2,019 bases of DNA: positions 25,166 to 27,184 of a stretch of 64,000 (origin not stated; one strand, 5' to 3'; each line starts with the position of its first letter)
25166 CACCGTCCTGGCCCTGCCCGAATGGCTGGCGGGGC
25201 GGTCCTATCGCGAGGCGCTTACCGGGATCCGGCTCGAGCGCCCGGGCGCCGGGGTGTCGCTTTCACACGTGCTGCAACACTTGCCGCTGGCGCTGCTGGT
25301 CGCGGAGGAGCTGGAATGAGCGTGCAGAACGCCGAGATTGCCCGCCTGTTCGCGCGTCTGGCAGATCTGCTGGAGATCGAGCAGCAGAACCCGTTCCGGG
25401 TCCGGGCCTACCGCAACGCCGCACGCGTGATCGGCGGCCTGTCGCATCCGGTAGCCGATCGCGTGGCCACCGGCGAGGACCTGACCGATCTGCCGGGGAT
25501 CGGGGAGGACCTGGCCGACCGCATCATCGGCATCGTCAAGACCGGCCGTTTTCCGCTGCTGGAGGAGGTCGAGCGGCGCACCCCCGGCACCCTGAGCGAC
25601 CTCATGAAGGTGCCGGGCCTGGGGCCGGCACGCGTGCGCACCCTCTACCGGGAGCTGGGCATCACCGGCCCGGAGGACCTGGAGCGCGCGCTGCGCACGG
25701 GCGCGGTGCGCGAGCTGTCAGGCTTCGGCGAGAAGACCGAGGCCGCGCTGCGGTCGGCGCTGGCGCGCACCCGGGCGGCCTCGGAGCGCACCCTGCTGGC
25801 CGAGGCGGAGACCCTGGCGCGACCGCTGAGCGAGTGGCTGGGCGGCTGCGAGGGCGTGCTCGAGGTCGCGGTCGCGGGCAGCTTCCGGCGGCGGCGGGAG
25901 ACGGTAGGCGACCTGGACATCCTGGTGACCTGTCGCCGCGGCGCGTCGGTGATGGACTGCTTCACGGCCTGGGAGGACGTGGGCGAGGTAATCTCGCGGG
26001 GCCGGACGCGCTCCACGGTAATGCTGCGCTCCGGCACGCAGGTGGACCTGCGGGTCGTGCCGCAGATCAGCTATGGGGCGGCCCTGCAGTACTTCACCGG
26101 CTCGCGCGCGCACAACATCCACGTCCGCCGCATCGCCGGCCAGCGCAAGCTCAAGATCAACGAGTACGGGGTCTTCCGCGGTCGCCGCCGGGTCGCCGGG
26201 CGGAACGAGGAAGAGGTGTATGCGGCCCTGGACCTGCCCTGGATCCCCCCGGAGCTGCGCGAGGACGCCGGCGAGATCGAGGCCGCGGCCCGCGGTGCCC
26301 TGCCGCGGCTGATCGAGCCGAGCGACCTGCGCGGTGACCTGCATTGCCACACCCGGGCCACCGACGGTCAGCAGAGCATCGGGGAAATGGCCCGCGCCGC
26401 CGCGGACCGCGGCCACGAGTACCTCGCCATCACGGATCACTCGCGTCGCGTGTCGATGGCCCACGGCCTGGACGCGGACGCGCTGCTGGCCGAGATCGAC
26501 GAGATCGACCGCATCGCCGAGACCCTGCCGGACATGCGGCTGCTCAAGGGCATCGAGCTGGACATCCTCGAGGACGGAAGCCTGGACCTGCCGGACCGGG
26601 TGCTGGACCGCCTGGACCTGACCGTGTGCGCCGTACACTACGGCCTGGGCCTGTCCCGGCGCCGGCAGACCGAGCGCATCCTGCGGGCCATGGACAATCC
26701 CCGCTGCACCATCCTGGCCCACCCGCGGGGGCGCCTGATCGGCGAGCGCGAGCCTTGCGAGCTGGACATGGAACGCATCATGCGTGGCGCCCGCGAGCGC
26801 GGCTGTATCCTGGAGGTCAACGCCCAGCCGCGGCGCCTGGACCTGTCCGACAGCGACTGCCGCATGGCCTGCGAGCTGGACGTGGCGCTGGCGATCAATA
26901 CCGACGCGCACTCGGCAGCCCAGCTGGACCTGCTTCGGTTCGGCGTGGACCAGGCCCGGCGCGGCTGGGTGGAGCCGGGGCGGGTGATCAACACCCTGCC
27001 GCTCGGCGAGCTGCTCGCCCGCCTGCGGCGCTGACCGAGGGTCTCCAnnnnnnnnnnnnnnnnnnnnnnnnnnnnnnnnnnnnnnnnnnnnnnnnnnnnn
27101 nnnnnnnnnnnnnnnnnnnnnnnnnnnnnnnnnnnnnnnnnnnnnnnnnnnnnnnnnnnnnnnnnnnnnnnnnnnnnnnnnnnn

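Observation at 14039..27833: A 13.8-kb stop/start-coupled string joins trehalose biosynthesis to PolX and an Fpg/Nei glycosylase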

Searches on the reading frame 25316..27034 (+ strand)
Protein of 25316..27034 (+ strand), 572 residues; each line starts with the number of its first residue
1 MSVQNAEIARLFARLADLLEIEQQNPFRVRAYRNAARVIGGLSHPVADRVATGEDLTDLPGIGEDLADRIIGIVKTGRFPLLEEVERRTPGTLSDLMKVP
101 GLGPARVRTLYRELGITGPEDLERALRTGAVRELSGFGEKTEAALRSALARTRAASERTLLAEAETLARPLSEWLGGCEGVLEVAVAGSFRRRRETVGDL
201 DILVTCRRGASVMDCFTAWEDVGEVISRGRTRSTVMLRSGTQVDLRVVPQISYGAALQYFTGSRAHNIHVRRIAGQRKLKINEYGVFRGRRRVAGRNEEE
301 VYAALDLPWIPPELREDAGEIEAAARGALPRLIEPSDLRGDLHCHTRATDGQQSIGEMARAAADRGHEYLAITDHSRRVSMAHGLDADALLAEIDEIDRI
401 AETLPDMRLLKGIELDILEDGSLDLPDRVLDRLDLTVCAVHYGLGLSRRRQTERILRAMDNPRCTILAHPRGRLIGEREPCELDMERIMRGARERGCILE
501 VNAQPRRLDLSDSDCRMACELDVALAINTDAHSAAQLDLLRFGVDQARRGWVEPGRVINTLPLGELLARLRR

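Call 3: search_protein_families(library=pfam, proteins=[window:25316-27034:+])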
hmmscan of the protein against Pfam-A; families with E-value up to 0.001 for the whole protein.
window:25316-27034:+ (572 aa): 6 families
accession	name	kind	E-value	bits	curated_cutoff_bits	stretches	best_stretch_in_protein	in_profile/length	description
PF14791.11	DNA_pol_B_thumb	-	1.9e-24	85.7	25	1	256-316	1-63/63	DNA polymerase beta thumb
PF14716.13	HHH_8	-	1.8e-21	76.7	30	1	4-78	2-72/73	Helix-hairpin-helix domain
PF14520.12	HHH_5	-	1.2e-11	45.3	27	1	94-149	2-55/57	Helix-hairpin-helix domain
PF00633.29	HHH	-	4.4e-09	36.2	24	1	48-71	5-28/30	Helix-hairpin-helix motif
PF02811.25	PHP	-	1e-07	32.8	26.4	1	341-418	1-66/164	PHP domain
PF14792.12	DNA_pol_B_palm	-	2.7e-06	28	25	1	173-211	16-54/113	DNA polymerase beta palm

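Call 7: find_homologous_proteins(query=window:25316-27031:+)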
Query window:25316-27031:+ (572 aa): 8000 proteins with E <= 0.001 among 8000 candidates; the best 120 are listed.
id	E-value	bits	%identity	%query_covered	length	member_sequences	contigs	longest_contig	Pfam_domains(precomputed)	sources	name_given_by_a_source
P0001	0.0e+0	1141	91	100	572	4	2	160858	PF14520.13,PF14716.14,PF02811.27,PF14792.13,PF00633.30,PF14791.12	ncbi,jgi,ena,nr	ncbi:MAG TPA: DNA polymerase/3'-5' exonuclease PolX [Gammaproteobacteria bacterium]|nr:DNA polymeras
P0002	1.5e-292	989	80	100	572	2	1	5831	PF14520.13,PF14716.14,PF02811.27,PF14792.13,PF00633.30,PF14791.12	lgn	-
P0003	1.4e-231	788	65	100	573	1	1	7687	PF14520.13,PF14716.14,PF02811.27,PF14792.13,PF00633.30,PF14791.12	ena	-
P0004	1.3e-228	778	64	100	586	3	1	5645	PF14520.13,PF11798.15,PF14716.14,PF02811.27,PF14792.13,PF00633.30,PF14791.12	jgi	-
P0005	2.7e-227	774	63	100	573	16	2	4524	PF14520.13,PF11798.15,PF14716.14,PF02811.27,PF14792.13,PF14791.12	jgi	-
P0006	6.7e-227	773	63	100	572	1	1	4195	PF14520.13,PF14716.14,PF02811.27,PF14792.13,PF14791.12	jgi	jgi:DNA polymerase (family 10)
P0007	1.5e-226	771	63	100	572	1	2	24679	PF14520.13,PF14716.14,PF02811.27,PF14792.13,PF14791.12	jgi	jgi:DNA polymerase (family 10)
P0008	8.2e-226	769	63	100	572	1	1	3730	PF14520.13,PF14716.14,PF02811.27,PF14792.13,PF14791.12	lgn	-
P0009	8.4e-226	769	64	100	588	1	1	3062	PF14520.13,PF14716.14,PF02811.27,PF14792.13,PF14791.12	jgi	-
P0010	1.0e-225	769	62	100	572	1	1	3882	PF14520.13,PF14716.14,PF02811.27,PF14792.13,PF14791.12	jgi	jgi:DNA polymerase (family 10)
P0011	1.4e-225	768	63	100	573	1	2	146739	PF14520.13,PF14716.14,PF02811.27,PF14792.13,PF14791.12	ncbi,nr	ncbi:MAG: DNA polymerase/3'-5' exonuclease PolX [Gammaproteobacteria bacterium]|nr:DNA polymerase/3'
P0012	1.5e-225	768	63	100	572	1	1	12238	PF14520.13,PF14716.14,PF02811.27,PF14792.13,PF14791.12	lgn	-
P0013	3.1e-225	767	64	98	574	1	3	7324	PF14520.13,PF14716.14,PF02811.27,PF14792.13,PF14791.12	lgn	-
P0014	5.8e-225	766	63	100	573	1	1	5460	PF14520.13,PF14716.14,PF02811.27,PF14792.13,PF14791.12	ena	-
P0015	7.1e-225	766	63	100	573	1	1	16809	PF14520.13,PF11798.15,PF14716.14,PF02811.27,PF14792.13,PF00633.30,PF14791.12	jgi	-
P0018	1.8e-224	765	61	100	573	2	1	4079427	PF14520.13,PF14716.14,PF02811.27,PF14792.13,PF14791.12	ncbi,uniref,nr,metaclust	ncbi:PHP domain protein [Nitrosococcus halophilus Nc 4]|uniref:DNA polymerase beta n=1 Tax=Nitrosoco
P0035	1.9e-222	758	62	100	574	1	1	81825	PF14520.13,PF14716.14,PF02811.27,PF14792.13,PF14791.12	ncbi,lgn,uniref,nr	ncbi:DNA polymerase III [Thioalkalivibrio denitrificans]|uniref:DNA polymerase beta n=1 Tax=Thioalka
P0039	2.0e-221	754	64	100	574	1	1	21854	PF14520.13,PF14716.14,PF02811.27,PF14792.13,PF14791.12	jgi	jgi:DNA polymerase (family 10)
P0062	2.1e-219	748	65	100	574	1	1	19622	PF01876.23,PF14520.13,PF14716.14,PF02811.27,PF14792.13,PF14791.12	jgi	jgi:DNA polymerase (family 10)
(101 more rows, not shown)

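Call 9: find_related_loci(query=window:25316-27031:+, collection=genome_contigs, flank=10000)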
Query window:25316-27031:+ (572 aa) in genome_contigs; peptide patterns used: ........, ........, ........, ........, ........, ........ (x = any residue, [..] = any of these).
52 stretches matched a pattern; 10 encode a relative of the query (tblastn E <= 1e-3); 10 distinct loci.
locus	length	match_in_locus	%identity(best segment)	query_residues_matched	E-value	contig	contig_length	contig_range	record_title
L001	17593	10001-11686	91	1-562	0e+0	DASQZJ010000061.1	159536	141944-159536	MAG TPA_asm: Gammaproteobacteria bacterium isolate SMAG_U11089 k141_85074, whole genome shotgun sequence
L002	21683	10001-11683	50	5-559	1e-165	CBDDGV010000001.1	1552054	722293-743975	MAG: Lacipirellulaceae bacterium isolate 234f8b4f-acd0-43f5-938d-04523d6fc22b genome assembly, contig: contig_1, whole g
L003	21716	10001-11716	48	1-560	8e-165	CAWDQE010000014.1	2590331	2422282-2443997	MAG: uncultured Planctomycetia bacterium isolate MFD01231.bin.2.20 genome assembly, contig: contig_6731, whole genome sh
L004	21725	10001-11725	48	3-571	2e-161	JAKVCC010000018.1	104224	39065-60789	MAG: Pirellulales bacterium isolate ALOHA_ZT_44 ZT-Pirellulales-2_18, whole genome shotgun sequence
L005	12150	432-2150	44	2-572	5e-133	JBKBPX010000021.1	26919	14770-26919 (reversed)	MAG: Anaerolineales bacterium isolate 21I_052.bin.48 NODE_21_length_26919_cov_5.036584, whole genome shotgun sequence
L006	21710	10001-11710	42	3-571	1e-131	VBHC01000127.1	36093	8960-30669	MAG: Chloroflexi bacterium isolate CF_94 14_0927_09_20cm_scaffold_398, whole genome shotgun sequence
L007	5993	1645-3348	42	2-566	9e-130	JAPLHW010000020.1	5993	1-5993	MAG: Coprothermobacterota bacterium isolate LacPavin_0920_SED2_MAG_58_15 LacPavin_0920_SED2_scaffold_748412, whole genom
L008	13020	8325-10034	42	3-571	4e-126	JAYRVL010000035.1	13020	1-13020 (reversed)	MAG: Anaerolineae bacterium isolate NJ_NJASGE3bin.1 k141_71139, whole genome shotgun sequence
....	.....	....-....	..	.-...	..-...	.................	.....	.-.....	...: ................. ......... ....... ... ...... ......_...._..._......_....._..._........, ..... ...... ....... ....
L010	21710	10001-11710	48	3-566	2e-164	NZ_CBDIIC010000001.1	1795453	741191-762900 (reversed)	MAG: Lacipirellula sp. isolate a2072756-b066-4b48-b97c-da4b55fec2cc contig_1, whole genome shotgun sequence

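Call 11: find_related_loci(query=window:25316-27031:+, collection=metagenome_contigs, flank=10000)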
Query window:25316-27031:+ (572 aa) in metagenome_contigs; peptide patterns used: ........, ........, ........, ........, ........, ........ (x = any residue, [..] = any of these).
75 stretches matched a pattern; 9 encode a relative of the query (tblastn E <= 1e-3); 9 distinct loci.
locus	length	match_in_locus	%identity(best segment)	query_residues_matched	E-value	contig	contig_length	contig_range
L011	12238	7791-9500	58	3-572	0e+0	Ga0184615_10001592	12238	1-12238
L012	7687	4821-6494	58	3-560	0e+0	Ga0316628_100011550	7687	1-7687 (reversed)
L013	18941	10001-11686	91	1-562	0e+0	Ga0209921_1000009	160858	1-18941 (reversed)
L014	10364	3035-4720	42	3-565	2e-141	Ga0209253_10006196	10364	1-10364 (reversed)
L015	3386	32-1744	41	2-571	1e-145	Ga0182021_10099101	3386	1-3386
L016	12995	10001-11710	42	3-571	5e-132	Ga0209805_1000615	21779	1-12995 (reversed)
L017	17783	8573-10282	42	3-571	5e-132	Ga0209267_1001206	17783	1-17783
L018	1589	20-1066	45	225-571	3e-86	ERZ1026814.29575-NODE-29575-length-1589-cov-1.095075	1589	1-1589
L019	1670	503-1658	48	2-385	3e-79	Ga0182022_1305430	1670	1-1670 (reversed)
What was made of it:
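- Tried and rejected: Genome and metagenome pattern scans with PolX returned only 10 and 9 loci, so no statistical census of PolX neighbourhoods was possible (calls 9, 11).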

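Call 12: find_encoding_contigs(protein=P0002, flank=10000, max_places=3)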
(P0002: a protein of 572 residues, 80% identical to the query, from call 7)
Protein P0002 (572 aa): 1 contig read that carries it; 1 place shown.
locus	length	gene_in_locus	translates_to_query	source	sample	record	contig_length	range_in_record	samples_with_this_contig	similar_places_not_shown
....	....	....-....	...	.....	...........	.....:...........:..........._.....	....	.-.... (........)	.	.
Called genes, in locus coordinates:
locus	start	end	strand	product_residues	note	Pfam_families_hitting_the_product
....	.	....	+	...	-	?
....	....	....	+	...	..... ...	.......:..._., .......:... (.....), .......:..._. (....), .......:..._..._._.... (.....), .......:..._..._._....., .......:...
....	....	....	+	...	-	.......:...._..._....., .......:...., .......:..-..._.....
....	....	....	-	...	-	?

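Call 14: find_encoding_contigs(protein=P0011, flank=10000, max_places=2)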
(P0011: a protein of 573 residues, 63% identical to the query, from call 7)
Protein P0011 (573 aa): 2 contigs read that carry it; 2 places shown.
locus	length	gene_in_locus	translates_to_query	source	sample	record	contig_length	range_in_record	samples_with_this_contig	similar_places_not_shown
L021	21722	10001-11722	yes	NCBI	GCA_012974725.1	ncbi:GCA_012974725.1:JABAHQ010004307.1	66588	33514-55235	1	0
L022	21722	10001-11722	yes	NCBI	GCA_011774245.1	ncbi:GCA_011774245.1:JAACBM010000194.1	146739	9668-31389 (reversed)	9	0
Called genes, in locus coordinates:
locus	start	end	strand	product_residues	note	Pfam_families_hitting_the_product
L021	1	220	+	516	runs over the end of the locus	PF02874:ATP-synt_ab_N, PF00006:ATP-synt_ab, PF00306:ATP-synt_ab_C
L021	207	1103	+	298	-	PF00231:ATP-synt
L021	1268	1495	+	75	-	-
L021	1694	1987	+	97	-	-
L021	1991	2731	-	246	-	PF23023:Anti-Pycsar_Apyc1, PF00753:Lactamase_B, PF13483:Lactamase_B_3 (weak), PF12706:Lactamase_B_2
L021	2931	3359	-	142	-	PF10025:DUF2267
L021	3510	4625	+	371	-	PF02812:ELFV_dehydrog_N, PF00208:ELFV_dehydrog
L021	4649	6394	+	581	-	PF00501:AMP-binding, PF13193:AMP-binding_C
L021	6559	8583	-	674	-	PF02129:Peptidase_S15, PF00326:Peptidase_S9 (weak), PF00561:Abhydrolase_1, PF12146:Hydrolase_4 (faint), PF08530:PepX_C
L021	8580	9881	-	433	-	PF13535:ATP-grasp_4, PF02786:CPSase_L_D2 (faint)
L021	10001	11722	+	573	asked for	PF14716:HHH_8, PF14520:HHH_5 (weak), PF14792:DNA_pol_B_palm (weak), PF14791:DNA_pol_B_thumb, PF02811:PHP (weak)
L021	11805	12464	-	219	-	PF07758:DUF1614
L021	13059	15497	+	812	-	PF20437:LonC_helical, PF13654:AAA_32, PF20436:LonB_AAA-LID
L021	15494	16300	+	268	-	PF00582:Usp (faint)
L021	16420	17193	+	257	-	PF01553:Acyltransferase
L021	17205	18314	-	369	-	PF00923:TAL_FSA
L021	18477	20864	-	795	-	PF01326:PPDK_N, PF00391:PEP-utilizers, PF02896:PEP-utilizers_C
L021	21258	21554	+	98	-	-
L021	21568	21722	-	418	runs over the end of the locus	PF02308:MgtC, PF13194:DUF4010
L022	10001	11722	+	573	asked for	PF14716:HHH_8, PF14520:HHH_5 (weak), PF14792:DNA_pol_B_palm (weak), PF14791:DNA_pol_B_thumb, PF02811:PHP (weak)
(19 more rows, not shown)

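Call 15: find_encoding_contigs(protein=P0018, flank=10000, max_places=2)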
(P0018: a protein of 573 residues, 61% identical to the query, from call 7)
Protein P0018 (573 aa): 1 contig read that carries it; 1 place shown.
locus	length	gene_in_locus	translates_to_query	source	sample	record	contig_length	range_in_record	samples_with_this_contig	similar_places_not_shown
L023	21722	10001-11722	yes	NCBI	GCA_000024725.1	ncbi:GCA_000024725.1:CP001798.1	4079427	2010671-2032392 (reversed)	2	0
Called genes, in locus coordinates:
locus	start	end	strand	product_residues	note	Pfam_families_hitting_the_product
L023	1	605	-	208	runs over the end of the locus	PF00697:PRAI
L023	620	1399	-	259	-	PF01416:PseudoU_synth_1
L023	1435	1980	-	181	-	PF01385:OrfB_IS605 (weak), PF07282:Cas12f1-like_TNB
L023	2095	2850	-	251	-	PF01569:PAP2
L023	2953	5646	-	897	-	PF25800:FimV_N, PF13428:TPR_14 (faint), PF13432:TPR_16 (faint), PF14559:TPR_19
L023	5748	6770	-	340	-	PF01118:Semialdhyde_dh, PF02774:Semialdhyde_dhC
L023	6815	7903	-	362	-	PF00180:Iso_dh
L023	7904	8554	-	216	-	PF00694:Aconitase_C, PF27512:LeuD, PF27434:LeuD_C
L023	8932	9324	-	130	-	-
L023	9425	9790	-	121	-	-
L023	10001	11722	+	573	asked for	PF14520:HHH_5 (faint), PF14716:HHH_8, PF14792:DNA_pol_B_palm (weak), PF14791:DNA_pol_B_thumb, PF02811:PHP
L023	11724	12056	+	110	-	PF01149:Fapy_DNA_glyco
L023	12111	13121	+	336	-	-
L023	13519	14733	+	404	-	PF13398:Peptidase_M50B (weak), PF02163:Peptidase_M50, PF00571:CBS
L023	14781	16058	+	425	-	PF00083:Sugar_tr (faint), PF07690:MFS_1, PF11700:ATG22, PF07690:MFS_1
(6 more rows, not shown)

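Call 16: find_encoding_contigs(protein=P0062, flank=10000, max_places=2)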
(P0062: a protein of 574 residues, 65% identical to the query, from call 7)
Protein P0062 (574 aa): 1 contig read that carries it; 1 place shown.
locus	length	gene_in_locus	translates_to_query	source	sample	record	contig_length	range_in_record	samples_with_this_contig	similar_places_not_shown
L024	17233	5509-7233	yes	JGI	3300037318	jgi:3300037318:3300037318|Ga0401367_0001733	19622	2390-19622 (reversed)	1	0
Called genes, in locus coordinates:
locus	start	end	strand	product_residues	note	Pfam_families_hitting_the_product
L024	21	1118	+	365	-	PF17788:HypF_C, PF22521:HypF_C_2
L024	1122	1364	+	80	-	PF01455:HupF_HypC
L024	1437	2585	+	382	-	PF01924:HypD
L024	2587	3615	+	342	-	PF00586:AIRS, PF02769:AIRS_C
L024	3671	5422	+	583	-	PF00551:Formyl_trans_N, PF02911:Formyl_trans_C, PF00378:ECH_1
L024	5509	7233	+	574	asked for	PF14716:HHH_8, PF14520:HHH_5, PF14792:DNA_pol_B_palm (weak), PF14791:DNA_pol_B_thumb, PF01876:RNase_P_p30, PF02811:PHP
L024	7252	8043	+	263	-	PF01149:Fapy_DNA_glyco, PF06831:H2TH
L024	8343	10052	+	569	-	PF00989:PAS, PF08448:PAS_4 (weak), PF13426:PAS_9 (weak), PF00990:GGDEF, PF00563:EAL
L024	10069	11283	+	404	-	PF08668:HDOD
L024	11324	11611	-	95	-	-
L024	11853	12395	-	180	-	-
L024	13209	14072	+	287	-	PF00494:SQS_PSY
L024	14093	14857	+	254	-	PF00106:adh_short, PF08659:KR, PF13561:adh_short_C2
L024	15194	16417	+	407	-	PF04143:Sulf_transp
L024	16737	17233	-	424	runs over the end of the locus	PF12867:DinB_2, PF03781:FGE-sulfatase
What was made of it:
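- PolX-Fpg pairs sit behind unrelated genes elsewhere, such as hydrogenase maturation and formyltransferase genes in L024 (call 16).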

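Call 17: find_encoding_contigs(protein=P0039, flank=10000, max_places=2)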
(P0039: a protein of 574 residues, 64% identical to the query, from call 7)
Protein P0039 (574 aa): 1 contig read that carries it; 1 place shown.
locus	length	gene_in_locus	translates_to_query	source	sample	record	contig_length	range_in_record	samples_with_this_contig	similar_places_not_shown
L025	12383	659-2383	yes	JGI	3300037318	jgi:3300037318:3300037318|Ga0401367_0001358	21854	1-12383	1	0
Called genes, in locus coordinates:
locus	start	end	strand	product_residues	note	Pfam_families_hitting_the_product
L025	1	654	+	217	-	?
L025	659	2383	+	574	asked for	PF14716:HHH_8, PF14520:HHH_5, PF14792:DNA_pol_B_palm (weak), PF14791:DNA_pol_B_thumb, PF02811:PHP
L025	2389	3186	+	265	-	PF01149:Fapy_DNA_glyco, PF06831:H2TH, PF07191:Zn_ribbon_6 (weak), PF06827:zf-FPG_IleRS (weak)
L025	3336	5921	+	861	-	PF00690:Cation_ATPase_N, PF00122:E1-E2_ATPase, PF00702:Hydrolase, PF13246:Cation_ATPase, PF08282:Hydrolase_3 (faint), PF00689:Cation_ATPase_C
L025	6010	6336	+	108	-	-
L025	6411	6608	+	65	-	-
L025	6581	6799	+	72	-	-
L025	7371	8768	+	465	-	PF02397:Bac_transf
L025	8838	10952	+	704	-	PF01590:GAF (weak), PF13185:GAF_2 (faint), PF13492:GAF_3 (weak), PF02518:HATPase_c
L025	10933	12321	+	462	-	PF00072:Response_reg, PF00158:Sigma54_activat, PF01078:Mg_chelatase (faint), PF14532:Sigma54_activ_2, PF07728:AAA_5 (weak), PF25601:AAA_lid_14, PF02954:HTH_8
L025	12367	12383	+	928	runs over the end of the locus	PF13432:TPR_16 (weak), PF14559:TPR_19 (weak), PF23914:TPR_CcmH_CycH (weak), PF13432:TPR_16, PF14559:TPR_19, PF13432:TPR_16, PF14559:TPR_19, PF14559:TPR_19, +31 more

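Call 18: find_encoding_contigs(protein=P0035, flank=10000, max_places=2)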
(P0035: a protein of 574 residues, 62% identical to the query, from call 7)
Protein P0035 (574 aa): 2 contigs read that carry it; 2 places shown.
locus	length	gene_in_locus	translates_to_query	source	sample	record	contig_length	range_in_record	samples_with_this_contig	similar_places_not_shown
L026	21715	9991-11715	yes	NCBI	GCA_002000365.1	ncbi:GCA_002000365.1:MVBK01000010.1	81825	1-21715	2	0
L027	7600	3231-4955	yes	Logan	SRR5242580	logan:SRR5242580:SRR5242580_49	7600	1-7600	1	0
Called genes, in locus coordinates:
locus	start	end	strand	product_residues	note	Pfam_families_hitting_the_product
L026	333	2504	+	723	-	PF02922:CBM_48, PF00128:Alpha-amylase, PF21331:Isoamylase_C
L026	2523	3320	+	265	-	PF04254:DUF432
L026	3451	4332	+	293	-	PF21088:MS_channel_1st (weak), PF00924:MS_channel_2nd, PF21082:MS_channel_3rd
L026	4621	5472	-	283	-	-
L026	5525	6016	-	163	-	PF13302:Acetyltransf_3, PF13420:Acetyltransf_4, PF00583:Acetyltransf_1, PF13673:Acetyltransf_10 (weak), PF13508:Acetyltransf_7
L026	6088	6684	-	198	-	-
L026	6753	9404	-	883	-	-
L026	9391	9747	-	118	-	PF07238:PilZ (weak)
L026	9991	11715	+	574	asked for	PF14716:HHH_8, PF14520:HHH_5, PF14792:DNA_pol_B_palm (weak), PF14791:DNA_pol_B_thumb, PF02811:PHP (weak)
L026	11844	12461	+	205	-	PF04893:Yip1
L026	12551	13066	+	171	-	PF01965:DJ-1_PfpI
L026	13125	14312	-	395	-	PF07690:MFS_1, PF05977:MFS_3, PF07690:MFS_1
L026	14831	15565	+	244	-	PF00300:His_Phos_1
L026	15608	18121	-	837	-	PF03636:Glyco_hydro_65N, PF03632:Glyco_hydro_65m, PF03633:Glyco_hydro_65C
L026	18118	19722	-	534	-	PF00702:Hydrolase, PF13419:HAD_2, PF02358:Trehalose_PPase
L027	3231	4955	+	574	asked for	PF14716:HHH_8, PF14520:HHH_5, PF14792:DNA_pol_B_palm (weak), PF14791:DNA_pol_B_thumb, PF02811:PHP (weak)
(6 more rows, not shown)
